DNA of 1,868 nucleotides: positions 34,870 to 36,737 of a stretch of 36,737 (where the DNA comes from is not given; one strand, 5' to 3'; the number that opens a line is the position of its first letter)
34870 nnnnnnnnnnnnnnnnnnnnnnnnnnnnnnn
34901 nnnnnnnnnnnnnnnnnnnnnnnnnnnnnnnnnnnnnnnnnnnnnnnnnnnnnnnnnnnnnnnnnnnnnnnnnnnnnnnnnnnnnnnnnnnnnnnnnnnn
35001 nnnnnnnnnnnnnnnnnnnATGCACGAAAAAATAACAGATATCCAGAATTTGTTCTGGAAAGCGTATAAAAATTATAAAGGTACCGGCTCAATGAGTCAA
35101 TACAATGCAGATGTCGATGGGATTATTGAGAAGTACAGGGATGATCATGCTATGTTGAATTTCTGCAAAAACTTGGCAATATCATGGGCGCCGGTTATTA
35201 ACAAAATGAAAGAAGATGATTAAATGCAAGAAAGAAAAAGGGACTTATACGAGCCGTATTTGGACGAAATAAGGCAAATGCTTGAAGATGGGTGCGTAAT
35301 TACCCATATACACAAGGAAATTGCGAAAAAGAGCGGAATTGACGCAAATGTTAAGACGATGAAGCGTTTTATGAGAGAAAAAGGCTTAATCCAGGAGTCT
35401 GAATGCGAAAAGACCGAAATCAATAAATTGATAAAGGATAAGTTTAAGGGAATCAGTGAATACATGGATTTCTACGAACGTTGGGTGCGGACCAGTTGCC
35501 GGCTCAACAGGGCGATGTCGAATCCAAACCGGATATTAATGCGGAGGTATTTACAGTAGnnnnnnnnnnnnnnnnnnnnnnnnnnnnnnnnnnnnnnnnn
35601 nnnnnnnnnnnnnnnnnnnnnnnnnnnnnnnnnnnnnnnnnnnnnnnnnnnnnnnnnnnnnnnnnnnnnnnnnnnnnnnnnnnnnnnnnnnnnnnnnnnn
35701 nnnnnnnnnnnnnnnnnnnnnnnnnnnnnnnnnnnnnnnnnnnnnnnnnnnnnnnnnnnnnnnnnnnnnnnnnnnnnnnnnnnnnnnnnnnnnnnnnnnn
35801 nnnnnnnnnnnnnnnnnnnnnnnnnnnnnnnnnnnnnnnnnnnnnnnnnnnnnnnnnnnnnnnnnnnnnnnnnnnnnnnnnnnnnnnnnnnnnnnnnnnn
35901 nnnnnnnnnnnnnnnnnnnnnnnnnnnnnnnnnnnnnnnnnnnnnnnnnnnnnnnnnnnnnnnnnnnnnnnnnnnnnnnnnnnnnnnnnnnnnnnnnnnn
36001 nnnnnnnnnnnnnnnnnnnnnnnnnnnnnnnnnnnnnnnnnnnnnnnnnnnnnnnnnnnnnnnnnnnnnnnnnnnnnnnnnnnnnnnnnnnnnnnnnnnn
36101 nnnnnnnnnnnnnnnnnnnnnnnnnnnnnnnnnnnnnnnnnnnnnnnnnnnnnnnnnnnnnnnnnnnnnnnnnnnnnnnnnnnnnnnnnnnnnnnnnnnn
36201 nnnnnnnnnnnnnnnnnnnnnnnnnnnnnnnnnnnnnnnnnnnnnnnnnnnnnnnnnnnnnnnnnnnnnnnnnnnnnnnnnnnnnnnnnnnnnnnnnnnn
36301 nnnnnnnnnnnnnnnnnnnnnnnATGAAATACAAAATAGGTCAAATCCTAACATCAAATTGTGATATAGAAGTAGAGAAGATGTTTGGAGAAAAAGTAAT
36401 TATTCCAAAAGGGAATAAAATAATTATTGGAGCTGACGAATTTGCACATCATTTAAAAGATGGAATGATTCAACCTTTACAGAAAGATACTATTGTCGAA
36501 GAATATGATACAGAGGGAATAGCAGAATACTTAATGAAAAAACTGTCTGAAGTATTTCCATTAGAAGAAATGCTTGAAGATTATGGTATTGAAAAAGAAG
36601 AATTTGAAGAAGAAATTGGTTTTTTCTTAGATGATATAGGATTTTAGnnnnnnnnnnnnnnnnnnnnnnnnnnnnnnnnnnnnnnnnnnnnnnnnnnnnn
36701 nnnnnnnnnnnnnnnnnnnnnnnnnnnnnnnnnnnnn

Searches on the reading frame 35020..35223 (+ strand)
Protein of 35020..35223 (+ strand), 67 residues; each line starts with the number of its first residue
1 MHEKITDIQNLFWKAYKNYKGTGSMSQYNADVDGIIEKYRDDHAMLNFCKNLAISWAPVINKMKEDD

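Call 9: search_protein_families(library=pfam, proteins=[window:35020-35223:+], max_evalue=0.1)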
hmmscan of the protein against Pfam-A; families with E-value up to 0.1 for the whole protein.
window:35020-35223:+ (67 aa): 1 family
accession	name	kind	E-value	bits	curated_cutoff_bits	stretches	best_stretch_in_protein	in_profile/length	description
PF20081.4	DUF6475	-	0.099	13.5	28.5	1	8-40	32-64/90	Domain of unknown function (DUF6475)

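Call 11: search_protein_families(library=phrogs, proteins=[window:35020-35223:+], max_evalue=0.1)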
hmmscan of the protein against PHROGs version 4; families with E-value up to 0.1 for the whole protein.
window:35020-35223:+ (67 aa): 1 family
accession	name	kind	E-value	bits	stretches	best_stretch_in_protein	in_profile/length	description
phrog_23374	-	unknown function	2.2e-17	64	1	1-65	8-74/80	-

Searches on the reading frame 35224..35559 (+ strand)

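Call 9: search_protein_families(library=pfam, proteins=[window:35224-35559:+], max_evalue=0.1)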
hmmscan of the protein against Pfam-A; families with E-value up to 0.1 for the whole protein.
window:35224-35559:+ (111 aa): 1 family
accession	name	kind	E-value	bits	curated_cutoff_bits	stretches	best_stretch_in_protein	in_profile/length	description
PF13276.12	HTH_21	-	0.025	15.2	28.1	1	29-55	26-52/60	HTH-like domain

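Call 11: search_protein_families(library=phrogs, proteins=[window:35224-35559:+], max_evalue=0.1)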
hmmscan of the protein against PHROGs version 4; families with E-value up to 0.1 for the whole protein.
window:35224-35559:+ (111 aa): 2 families
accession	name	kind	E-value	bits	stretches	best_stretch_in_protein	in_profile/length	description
phrog_7847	-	unknown function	0.032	14.8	1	7-60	55-108/222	-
phrog_23608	-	unknown function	0.08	13.3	1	29-86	266-316/324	-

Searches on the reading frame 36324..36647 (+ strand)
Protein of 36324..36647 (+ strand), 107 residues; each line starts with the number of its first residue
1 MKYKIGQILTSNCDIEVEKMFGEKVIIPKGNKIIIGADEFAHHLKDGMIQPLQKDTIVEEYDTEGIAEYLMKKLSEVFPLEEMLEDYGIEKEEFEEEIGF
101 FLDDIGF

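Call 11: search_protein_families(library=phrogs, proteins=[window:36324-36647:+], max_evalue=0.1)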
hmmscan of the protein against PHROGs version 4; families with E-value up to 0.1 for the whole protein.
window:36324-36647:+ (107 aa): 1 family
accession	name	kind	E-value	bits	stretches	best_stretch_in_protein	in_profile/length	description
phrog_35357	-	unknown function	0.0059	17.9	1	41-105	31-92/93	-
